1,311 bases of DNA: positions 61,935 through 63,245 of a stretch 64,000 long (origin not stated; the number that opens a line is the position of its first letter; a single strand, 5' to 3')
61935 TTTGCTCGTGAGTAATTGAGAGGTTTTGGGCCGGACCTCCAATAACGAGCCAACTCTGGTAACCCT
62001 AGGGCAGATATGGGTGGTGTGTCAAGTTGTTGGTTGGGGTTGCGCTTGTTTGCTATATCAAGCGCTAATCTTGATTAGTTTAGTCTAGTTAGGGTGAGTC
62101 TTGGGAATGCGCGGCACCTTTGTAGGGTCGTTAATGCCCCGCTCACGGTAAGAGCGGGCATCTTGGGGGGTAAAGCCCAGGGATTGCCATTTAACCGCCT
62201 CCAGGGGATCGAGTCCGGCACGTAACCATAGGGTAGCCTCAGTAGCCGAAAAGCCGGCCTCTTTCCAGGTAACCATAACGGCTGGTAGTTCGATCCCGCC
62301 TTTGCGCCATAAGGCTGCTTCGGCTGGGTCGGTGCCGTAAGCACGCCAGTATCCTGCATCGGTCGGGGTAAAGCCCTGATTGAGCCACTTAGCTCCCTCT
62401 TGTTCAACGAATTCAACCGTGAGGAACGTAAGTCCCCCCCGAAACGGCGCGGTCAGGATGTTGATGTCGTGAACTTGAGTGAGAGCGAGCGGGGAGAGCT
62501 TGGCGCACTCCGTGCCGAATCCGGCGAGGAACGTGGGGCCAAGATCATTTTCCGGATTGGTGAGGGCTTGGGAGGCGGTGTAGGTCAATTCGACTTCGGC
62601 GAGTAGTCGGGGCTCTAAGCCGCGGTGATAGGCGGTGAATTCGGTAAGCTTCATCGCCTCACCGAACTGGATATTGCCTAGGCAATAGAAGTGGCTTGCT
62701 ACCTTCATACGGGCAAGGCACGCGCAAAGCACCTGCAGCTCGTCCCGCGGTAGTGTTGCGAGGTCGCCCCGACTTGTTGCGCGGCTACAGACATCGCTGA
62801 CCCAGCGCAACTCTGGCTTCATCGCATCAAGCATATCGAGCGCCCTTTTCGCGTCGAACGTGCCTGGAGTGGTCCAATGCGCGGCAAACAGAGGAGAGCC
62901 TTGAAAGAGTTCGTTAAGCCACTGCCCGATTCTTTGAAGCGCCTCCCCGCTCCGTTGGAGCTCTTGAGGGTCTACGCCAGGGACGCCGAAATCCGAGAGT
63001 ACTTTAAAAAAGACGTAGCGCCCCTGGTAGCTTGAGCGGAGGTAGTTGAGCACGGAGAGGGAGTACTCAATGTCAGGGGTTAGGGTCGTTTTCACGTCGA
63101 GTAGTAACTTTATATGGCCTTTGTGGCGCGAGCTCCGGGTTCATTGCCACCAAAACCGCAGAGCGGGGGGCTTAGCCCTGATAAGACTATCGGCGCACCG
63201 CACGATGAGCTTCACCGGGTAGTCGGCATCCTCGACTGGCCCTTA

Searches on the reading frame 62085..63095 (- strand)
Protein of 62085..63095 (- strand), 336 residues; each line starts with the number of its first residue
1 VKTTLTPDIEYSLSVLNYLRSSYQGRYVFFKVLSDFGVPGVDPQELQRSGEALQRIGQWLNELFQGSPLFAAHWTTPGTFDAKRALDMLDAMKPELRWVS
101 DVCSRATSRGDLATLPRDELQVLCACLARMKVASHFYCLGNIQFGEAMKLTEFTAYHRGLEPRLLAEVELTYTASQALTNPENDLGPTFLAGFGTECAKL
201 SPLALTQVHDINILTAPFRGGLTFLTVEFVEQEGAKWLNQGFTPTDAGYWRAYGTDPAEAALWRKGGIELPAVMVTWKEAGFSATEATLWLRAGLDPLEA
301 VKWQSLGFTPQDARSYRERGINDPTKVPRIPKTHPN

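Call 64: find_encoding_contigs(protein=window:62085-63095:-, flank=10000, max_places=2)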
Protein window:62085-63095:- (336 aa): 8 contigs read that carry it; 2 places shown.
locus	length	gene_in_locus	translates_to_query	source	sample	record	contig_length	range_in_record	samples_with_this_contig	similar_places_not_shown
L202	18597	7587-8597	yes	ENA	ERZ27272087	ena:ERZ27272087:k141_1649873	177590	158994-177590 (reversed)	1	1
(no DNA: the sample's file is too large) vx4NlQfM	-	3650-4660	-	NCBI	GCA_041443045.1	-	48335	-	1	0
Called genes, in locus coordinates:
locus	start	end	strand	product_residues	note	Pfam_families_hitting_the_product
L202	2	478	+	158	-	?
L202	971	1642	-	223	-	PF13005:zf-IS66, PF03050:DDE_Tnp_IS66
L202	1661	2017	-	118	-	PF05717:TnpB_IS66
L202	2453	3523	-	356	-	PF00268:Ribonuc_red_sm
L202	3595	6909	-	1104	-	PF03477:ATP-cone, PF00317:Ribonuc_red_lgN, PF02867:Ribonuc_red_lgC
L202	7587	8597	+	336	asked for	-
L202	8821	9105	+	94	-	PF04023:FeoA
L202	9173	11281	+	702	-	PF02421:FeoB_N, PF01926:MMR_HSR1, PF07670:Gate, PF07664:FeoB_C, PF07670:Gate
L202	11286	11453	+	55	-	-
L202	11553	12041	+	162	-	PF00254:FKBP_C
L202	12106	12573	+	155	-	PF10107:Endonuc_Holl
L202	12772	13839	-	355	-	PF08240:ADH_N, PF00107:ADH_zinc_N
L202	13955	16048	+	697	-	-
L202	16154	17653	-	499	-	-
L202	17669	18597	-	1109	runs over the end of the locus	-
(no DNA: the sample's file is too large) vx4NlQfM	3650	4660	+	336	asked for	-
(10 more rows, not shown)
